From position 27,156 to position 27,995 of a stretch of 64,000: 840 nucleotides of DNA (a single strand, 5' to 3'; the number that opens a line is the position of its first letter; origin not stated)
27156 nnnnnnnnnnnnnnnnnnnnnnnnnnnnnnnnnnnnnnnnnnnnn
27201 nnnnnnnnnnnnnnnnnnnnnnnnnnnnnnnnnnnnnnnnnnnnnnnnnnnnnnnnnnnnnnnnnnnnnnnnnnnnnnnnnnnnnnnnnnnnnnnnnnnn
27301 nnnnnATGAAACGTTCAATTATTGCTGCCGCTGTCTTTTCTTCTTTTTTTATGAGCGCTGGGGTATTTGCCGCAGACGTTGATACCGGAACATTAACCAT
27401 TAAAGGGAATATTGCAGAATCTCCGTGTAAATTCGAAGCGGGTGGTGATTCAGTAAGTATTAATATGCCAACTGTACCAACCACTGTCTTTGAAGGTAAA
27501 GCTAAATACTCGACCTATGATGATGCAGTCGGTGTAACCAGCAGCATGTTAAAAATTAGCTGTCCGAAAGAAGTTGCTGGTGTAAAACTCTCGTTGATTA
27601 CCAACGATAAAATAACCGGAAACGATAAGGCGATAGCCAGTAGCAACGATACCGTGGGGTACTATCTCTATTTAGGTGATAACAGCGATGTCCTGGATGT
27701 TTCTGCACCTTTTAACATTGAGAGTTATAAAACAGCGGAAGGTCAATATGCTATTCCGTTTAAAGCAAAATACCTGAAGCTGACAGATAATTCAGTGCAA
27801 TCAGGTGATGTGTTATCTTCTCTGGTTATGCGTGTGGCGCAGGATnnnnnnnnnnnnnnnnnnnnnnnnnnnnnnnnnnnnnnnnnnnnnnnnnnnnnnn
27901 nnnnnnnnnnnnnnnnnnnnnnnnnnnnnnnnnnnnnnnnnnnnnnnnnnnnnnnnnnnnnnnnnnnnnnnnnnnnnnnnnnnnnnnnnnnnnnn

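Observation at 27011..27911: Cryptic yeh fimbrial operon: extreme AT promoter and attenuator after the major subunit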

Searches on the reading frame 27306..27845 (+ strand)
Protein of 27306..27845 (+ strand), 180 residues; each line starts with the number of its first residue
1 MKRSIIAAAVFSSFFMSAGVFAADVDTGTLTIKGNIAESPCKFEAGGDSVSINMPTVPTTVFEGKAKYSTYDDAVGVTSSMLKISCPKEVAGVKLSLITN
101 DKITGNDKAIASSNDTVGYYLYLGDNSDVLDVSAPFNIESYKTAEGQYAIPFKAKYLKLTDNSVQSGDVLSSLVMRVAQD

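Call 28: find_related_loci(query=window:27306-27845:+, collection=genome_contigs, flank=1500)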
Query window:27306-27845:+ (180 aa) in genome_contigs; peptide patterns used: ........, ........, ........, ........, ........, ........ (x = any residue, [..] = any of these).
90 stretches matched a pattern; 7 encode a relative of the query (tblastn E <= 1e-3); 7 distinct loci.
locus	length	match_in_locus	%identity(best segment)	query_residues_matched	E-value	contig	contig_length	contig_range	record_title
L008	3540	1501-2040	99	1-180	6e-119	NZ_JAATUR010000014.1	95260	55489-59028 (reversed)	Escherichia coli strain SCPM-O-B-8794 14length=95260, whole genome shotgun sequence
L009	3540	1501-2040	97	1-180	2e-115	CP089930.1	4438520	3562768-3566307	Escherichia coli strain E69 chromosome, complete genome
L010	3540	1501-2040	88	1-180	7e-104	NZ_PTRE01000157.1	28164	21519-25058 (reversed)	Escherichia sp. MOD1-EC7003 MOD1-EC7003_157_length_28164_cov_112, whole genome shotgun sequence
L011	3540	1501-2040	87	1-180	1e-103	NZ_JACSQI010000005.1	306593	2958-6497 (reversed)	Escherichia whittamii strain Sa2BVA5 NODE_5_length_306593_cov_8.374623, whole genome shotgun sequence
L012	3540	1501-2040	86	1-180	5e-102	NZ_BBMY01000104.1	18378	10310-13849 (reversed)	Escherichia albertii NBRC 107761 = DSM 17582 strain NBRC 107761, whole genome shotgun sequence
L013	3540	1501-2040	86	1-180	7e-102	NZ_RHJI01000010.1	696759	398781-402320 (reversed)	Escherichia sp. E1V33 1V33_10_consensus, whole genome shotgun sequence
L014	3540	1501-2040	60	1-180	3e-71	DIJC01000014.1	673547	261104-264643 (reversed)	MAG TPA_asm: Enterobacteriaceae bacterium UBA5654 UBA5654_contig_39, whole genome shotgun sequence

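Call 33: find_homologous_proteins(query=window:27306-27845:+, max_evalue=1e-20)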
Query window:27306-27845:+ (180 aa): 133 proteins with E <= 1e-20 among 223 candidates; the best 120 are listed.
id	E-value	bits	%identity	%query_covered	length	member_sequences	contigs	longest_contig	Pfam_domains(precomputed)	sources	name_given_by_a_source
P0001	2.4e-134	462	93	77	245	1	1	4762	-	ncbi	-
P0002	1.6e-108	378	99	100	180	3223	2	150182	PF00419.27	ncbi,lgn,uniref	ncbi:fimbrial protein [Escherichia coli]|uniref:fimbrial protein n=1 Tax=Escherichia coli TaxID=562 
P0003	8.3e-107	372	100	98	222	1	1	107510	PF00419.27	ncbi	-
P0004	6.0e-104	363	99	96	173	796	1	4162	PF00419.27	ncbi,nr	ncbi:fimbrial protein, partial [Escherichia coli]|nr:fimbrial protein [Escherichia coli]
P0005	8.2e-104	362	98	100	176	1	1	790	PF00419.27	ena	-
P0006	1.3e-100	352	97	100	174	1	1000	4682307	-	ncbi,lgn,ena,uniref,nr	ncbi:fimbrial-like protein [Shigella flexneri]|uniref:Fimbrial-like protein n=3 Tax=Shigella flexner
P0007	1.6e-100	352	96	100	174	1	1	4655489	-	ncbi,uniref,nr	ncbi:type 1 fimbrial protein [Shigella flexneri]|uniref:type 1 fimbrial protein n=1 Tax=Shigella fle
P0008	1.6e-100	352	96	100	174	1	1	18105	-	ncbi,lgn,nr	ncbi:TPA: type 1 fimbrial protein [Shigella flexneri]|nr:type 1 fimbrial protein [Shigella flexneri]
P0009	2.5e-100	351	96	100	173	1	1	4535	-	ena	-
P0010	2.5e-100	351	96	100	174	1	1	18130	-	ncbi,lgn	ncbi:type 1 fimbrial protein [Escherichia coli]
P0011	3.1e-100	351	96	100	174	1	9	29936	-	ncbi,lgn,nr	ncbi:type 1 fimbrial protein [Escherichia coli]|nr:type 1 fimbrial protein [Escherichia coli] EIQ361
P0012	3.4e-100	351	96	100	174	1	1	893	-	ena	-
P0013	3.9e-100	351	96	100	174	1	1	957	-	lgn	-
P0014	4.0e-100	350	96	100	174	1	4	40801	-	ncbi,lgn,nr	ncbi:type 1 fimbrial protein [Shigella flexneri]|nr:type 1 fimbrial protein [Shigella flexneri]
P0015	4.0e-100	350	96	100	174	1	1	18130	-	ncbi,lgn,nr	ncbi:type 1 fimbrial protein [Shigella flexneri]|nr:type 1 fimbrial protein [Shigella flexneri]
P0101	1.2e-68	248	67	100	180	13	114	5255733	PF00419.27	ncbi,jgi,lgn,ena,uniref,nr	ncbi:TPA: fimbrial protein [Citrobacter freundii]|uniref:fimbrial protein n=1 Tax=Citrobacter TaxID=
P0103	1.1e-67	245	66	100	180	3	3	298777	PF00419.27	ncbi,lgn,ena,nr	ncbi:fimbrial family protein [Shigella flexneri 1235-66]|nr:fimbrial family protein [Shigella flexne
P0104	6.3e-67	243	65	100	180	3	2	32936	PF00419.27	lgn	-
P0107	3.2e-65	237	64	100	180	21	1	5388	PF00419.27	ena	-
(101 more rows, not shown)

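Call 34: find_encoding_contigs(protein=P0101, flank=1500, max_places=2)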
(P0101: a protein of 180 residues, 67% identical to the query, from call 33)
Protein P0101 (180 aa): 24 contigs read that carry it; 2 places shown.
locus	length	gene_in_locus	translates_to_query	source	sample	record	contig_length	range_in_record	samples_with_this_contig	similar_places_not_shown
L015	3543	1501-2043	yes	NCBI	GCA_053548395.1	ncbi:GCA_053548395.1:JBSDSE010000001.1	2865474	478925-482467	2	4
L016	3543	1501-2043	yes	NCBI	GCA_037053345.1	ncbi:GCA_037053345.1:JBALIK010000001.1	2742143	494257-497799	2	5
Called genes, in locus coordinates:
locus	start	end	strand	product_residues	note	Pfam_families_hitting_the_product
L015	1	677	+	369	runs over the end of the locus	PF00142:Fer4_NifH (faint), PF01656:CbiA, PF09140:MipZ, PF10609:ParA, PF13614:AAA_31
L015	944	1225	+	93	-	PF10836:DUF2574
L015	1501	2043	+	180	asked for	PF00419:Fimbrial (weak)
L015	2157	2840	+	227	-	PF00345:PapD_N, PF02753:PapD_C (weak)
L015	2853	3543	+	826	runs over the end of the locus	PF13954:PapC_N, PF00577:Usher, PF13953:PapC_C (weak)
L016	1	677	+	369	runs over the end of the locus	PF00142:Fer4_NifH (faint), PF01656:CbiA, PF09140:MipZ, PF10609:ParA, PF13614:AAA_31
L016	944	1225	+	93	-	PF10836:DUF2574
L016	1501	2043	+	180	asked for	PF00419:Fimbrial (weak)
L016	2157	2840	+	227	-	PF00345:PapD_N, PF02753:PapD_C (weak)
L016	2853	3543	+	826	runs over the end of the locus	PF13954:PapC_N, PF00577:Usher, PF13953:PapC_C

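Call 35: find_encoding_contigs(protein=P0103, flank=1500, max_places=1)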
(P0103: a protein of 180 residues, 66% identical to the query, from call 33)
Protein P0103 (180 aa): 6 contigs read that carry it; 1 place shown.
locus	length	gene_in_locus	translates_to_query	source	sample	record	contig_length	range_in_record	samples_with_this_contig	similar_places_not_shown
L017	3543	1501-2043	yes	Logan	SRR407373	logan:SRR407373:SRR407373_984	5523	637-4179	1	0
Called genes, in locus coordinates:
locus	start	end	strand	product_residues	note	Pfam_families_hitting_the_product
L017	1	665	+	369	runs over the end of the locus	PF00142:Fer4_NifH (faint), PF01656:CbiA, PF09140:MipZ, PF10609:ParA, PF13614:AAA_31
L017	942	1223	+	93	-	PF10836:DUF2574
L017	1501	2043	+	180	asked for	PF00419:Fimbrial (weak)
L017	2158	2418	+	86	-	PF00345:PapD_N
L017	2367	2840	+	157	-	PF00345:PapD_N, PF02753:PapD_C (weak)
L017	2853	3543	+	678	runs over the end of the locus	?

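Call 36: find_encoding_contigs(protein=P0104, flank=1500, max_places=1)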
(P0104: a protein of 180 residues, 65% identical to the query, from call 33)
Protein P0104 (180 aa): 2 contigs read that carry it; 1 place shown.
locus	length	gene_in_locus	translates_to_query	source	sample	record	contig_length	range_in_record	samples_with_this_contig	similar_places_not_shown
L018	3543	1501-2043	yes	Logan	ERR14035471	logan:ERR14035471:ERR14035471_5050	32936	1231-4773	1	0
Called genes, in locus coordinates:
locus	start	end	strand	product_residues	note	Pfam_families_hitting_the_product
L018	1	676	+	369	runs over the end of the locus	PF00142:Fer4_NifH (faint), PF01656:CbiA, PF09140:MipZ, PF10609:ParA, PF13614:AAA_31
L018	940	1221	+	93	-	PF10836:DUF2574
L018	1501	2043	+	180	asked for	PF00419:Fimbrial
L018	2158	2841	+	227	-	PF00345:PapD_N, PF02753:PapD_C (weak)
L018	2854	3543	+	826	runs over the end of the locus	PF13954:PapC_N, PF00577:Usher, PF13953:PapC_C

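Call 37: find_encoding_contigs(protein=P0107, flank=1500, max_places=1)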
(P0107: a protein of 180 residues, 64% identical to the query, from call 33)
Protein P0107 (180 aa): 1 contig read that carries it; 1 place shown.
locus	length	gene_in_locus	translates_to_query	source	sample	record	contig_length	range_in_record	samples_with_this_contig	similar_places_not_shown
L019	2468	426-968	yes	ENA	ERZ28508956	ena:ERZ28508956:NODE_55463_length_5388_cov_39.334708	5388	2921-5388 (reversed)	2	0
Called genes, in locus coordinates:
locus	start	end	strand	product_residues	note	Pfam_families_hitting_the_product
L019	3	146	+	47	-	?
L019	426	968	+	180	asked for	PF00419:Fimbrial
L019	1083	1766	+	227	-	PF00345:PapD_N, PF02753:PapD_C (weak)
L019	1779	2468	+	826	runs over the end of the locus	PF13954:PapC_N, PF00577:Usher, PF13953:PapC_C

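Call 62: search_protein_families(library=pfam, proteins=[window:27306-27845:+])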
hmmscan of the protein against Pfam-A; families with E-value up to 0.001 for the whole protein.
window:27306-27845:+ (180 aa): 2 families
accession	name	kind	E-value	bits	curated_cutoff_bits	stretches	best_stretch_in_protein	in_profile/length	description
PF00419.26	Fimbrial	-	3.1e-07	31.2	25.6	1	32-169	3-140/151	Fimbrial protein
PF10836.13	DUF2574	-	0.00079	19.7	27.5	0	1-44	1-42/93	Protein of unknown function (DUF2574)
